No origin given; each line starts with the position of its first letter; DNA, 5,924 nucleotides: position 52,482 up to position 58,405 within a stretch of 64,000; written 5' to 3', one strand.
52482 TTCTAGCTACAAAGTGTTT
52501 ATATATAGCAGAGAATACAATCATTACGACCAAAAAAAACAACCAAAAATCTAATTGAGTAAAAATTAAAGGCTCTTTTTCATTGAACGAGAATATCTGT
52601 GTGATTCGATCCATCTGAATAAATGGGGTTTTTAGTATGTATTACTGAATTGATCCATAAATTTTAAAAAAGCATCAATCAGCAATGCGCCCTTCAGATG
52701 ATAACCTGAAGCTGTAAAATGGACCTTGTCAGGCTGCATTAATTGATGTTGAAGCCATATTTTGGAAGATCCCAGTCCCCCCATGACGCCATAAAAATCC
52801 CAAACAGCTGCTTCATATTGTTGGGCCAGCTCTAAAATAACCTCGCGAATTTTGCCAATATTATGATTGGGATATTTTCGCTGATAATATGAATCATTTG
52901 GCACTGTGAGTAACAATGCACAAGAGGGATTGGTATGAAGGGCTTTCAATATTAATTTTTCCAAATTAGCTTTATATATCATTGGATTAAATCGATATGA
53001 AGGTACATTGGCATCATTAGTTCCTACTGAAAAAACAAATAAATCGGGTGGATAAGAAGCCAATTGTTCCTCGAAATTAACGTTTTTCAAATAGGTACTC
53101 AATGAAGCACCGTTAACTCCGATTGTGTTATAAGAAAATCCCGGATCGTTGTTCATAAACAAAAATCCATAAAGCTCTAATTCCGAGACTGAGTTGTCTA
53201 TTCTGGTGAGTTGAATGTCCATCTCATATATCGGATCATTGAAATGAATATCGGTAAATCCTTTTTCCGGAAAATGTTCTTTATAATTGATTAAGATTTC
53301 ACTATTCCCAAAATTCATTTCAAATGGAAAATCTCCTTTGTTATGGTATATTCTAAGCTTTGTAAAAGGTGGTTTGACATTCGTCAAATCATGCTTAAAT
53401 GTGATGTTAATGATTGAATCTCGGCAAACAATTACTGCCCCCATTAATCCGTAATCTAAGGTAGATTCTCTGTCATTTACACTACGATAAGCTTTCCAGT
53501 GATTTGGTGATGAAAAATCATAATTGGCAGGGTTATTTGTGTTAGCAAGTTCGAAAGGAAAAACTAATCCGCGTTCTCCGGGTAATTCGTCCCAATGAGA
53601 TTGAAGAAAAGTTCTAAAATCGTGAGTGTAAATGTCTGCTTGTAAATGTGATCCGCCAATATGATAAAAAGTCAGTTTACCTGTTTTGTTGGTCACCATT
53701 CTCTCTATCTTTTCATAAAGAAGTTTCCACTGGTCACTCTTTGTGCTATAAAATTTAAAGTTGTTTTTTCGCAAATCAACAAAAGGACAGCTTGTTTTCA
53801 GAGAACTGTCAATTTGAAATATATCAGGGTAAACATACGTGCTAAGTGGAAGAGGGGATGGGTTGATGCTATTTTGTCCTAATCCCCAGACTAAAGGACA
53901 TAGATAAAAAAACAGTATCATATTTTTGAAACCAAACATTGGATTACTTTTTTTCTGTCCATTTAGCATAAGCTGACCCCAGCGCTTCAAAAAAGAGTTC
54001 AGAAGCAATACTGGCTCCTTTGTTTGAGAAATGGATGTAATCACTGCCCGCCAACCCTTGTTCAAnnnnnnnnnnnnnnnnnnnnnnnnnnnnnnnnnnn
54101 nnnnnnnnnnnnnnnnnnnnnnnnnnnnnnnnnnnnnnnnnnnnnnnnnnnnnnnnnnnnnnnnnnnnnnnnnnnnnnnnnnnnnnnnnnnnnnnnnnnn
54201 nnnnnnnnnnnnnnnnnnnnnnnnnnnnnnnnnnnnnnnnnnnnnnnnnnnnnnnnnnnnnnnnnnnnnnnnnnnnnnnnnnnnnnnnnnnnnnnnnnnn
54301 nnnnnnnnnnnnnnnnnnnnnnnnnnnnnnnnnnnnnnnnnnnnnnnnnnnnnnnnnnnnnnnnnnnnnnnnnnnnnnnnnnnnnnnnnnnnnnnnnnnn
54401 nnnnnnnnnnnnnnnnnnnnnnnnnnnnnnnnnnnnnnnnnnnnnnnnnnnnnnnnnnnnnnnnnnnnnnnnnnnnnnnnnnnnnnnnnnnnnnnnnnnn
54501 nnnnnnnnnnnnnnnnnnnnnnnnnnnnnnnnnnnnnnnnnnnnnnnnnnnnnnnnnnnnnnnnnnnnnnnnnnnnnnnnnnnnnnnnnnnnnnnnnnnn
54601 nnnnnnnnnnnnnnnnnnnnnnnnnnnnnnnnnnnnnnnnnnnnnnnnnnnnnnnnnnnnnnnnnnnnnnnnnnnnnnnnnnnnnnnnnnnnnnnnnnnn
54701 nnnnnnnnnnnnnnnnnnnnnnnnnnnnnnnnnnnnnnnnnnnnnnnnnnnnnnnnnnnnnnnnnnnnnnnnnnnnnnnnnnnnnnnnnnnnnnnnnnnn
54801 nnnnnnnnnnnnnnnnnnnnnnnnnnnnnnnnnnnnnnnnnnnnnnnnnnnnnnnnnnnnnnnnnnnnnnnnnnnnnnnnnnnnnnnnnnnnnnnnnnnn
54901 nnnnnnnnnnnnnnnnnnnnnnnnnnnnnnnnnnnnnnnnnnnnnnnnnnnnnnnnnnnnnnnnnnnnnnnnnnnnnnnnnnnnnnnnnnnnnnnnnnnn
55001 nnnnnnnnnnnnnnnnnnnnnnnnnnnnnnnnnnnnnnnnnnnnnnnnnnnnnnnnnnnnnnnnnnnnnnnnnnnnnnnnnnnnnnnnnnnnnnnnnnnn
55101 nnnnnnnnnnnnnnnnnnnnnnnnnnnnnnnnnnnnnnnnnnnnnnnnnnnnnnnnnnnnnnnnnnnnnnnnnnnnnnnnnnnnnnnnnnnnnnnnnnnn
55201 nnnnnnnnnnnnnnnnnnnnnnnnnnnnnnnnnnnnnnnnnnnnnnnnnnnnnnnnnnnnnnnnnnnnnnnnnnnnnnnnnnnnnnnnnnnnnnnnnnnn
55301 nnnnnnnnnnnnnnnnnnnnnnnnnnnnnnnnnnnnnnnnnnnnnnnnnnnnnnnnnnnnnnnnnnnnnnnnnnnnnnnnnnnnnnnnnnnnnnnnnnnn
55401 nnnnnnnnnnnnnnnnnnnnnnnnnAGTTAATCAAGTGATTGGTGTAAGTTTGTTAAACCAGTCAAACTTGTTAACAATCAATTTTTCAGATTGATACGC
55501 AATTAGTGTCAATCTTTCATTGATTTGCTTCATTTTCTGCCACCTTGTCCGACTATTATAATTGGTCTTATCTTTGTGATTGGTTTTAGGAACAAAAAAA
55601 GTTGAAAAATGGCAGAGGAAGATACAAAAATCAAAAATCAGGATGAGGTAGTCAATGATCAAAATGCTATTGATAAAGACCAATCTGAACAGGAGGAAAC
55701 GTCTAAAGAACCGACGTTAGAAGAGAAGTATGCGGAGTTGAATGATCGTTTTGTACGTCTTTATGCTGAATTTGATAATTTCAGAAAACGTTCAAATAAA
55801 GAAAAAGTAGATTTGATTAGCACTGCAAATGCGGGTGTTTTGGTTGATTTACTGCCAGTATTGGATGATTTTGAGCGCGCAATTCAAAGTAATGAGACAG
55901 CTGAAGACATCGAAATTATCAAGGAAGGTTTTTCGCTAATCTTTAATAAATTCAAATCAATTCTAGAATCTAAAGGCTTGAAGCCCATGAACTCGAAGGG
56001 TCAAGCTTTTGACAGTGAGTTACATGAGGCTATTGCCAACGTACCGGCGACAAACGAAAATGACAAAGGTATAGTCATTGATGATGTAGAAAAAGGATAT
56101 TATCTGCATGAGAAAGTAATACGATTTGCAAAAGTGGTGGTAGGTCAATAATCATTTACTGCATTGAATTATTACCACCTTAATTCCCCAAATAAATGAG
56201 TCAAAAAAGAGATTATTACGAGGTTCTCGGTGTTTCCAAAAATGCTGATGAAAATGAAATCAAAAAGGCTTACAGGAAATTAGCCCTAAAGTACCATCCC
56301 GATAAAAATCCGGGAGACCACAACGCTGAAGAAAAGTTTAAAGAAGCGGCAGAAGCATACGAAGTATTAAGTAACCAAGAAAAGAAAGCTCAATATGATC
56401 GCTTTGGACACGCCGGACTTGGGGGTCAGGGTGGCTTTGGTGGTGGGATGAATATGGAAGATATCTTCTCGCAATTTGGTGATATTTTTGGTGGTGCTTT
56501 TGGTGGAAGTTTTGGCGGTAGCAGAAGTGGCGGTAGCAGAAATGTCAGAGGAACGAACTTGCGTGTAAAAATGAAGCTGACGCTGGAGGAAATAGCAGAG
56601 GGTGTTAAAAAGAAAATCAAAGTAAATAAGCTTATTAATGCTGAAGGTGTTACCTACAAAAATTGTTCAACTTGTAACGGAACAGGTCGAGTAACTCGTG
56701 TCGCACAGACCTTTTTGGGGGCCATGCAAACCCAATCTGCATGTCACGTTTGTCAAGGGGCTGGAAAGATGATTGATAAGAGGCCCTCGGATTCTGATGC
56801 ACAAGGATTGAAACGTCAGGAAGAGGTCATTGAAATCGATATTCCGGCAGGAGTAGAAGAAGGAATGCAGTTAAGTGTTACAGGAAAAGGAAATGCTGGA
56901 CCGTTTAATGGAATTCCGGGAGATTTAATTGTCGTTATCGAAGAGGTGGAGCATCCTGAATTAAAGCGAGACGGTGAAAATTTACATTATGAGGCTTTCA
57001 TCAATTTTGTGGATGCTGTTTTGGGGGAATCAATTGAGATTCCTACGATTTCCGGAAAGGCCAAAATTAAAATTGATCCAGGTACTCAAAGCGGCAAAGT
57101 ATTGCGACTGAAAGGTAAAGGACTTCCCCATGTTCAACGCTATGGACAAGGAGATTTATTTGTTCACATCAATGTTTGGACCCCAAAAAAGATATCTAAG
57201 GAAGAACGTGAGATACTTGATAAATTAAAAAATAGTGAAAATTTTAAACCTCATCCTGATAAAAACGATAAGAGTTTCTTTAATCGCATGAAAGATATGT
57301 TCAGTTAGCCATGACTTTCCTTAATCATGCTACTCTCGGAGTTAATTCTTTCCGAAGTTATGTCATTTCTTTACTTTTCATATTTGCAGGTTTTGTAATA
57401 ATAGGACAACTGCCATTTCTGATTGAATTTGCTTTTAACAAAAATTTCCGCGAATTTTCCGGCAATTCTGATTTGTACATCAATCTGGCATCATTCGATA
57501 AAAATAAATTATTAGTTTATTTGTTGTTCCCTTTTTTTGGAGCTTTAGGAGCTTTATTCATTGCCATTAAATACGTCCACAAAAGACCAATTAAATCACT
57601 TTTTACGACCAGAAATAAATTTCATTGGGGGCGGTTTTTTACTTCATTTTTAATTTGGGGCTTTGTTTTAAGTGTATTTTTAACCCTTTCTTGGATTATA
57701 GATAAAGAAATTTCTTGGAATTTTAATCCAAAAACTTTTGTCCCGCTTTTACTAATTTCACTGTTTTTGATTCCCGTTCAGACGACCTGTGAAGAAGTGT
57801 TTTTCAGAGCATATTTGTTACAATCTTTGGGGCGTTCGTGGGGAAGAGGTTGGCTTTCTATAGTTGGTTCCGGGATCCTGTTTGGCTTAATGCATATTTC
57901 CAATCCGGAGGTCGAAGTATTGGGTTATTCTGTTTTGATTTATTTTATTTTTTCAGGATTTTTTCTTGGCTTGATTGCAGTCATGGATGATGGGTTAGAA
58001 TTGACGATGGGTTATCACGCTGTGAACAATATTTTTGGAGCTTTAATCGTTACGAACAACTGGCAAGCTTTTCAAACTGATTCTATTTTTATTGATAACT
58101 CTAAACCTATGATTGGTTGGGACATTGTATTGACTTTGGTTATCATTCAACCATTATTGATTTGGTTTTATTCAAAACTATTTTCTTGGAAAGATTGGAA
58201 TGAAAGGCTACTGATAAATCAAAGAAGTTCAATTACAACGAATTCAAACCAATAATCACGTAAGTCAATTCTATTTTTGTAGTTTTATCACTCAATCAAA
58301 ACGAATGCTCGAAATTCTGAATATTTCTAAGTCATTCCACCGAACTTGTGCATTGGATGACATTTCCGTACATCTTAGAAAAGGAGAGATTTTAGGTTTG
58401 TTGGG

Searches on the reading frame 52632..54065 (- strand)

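Call 42: search_protein_families(library=pfam, proteins=[window:52632-54065:-], max_evalue=0.0001)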
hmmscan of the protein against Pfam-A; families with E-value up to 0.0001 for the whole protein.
window:52632-54065:- (477 aa): 2 families
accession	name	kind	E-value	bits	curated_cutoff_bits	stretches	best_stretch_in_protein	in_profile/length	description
PF13472.12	Lipase_GDSL_2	-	2.1e-13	51.6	32.9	1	312-456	36-177/178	GDSL-like Lipase/Acylhydrolase family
PF00657.28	Lipase_GDSL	-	2.5e-08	34.8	23.6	1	304-457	30-203/208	GDSL-like Lipase/Acylhydrolase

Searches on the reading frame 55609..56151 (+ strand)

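Call 42: search_protein_families(library=pfam, proteins=[window:55609-56151:+], max_evalue=0.0001)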
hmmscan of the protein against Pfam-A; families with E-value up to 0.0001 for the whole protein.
window:55609-56151:+ (180 aa): 1 family
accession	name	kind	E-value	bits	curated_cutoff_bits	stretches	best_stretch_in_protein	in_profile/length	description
PF01025.24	GrpE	-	7.8e-42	143.2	25.8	1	20-179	6-164/165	GrpE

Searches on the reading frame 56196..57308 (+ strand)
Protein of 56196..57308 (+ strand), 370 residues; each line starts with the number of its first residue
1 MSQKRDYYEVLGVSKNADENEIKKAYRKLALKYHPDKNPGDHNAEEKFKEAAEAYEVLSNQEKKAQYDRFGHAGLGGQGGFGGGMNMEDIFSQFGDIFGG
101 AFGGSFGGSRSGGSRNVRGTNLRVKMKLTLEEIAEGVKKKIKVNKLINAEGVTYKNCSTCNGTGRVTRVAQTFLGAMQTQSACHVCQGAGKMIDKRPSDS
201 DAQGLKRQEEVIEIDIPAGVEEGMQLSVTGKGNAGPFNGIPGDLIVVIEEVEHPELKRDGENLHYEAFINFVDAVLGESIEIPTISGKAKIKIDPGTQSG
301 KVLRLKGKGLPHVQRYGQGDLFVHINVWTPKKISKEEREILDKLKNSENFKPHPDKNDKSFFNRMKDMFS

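Call 42: search_protein_families(library=pfam, proteins=[window:56196-57308:+], max_evalue=0.0001)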
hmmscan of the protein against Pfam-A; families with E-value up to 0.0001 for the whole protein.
window:56196-57308:+ (370 aa): 3 families
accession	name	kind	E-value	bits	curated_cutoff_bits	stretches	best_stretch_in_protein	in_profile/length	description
PF01556.23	DnaJ_C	-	8e-49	166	26.6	1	122-330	1-152/152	DnaJ C terminal domain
PF00226.36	DnaJ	-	2e-29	101.9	27.8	1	6-68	1-63/63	DnaJ domain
PF00684.25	DnaJ_CXXCXGXG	-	6.1e-11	42.9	32.7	1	151-195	12-56/65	DnaJ central domain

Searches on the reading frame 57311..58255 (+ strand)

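Call 42: search_protein_families(library=pfam, proteins=[window:57311-58255:+], max_evalue=0.0001)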
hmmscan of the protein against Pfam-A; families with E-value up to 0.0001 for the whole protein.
window:57311-58255:+ (314 aa): 1 family
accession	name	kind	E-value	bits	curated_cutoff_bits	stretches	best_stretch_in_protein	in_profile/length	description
PF02517.21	Rce1-like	-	4e-16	59.5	22.4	1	146-242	4-93/93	Type II CAAX prenyl endopeptidase Rce1-like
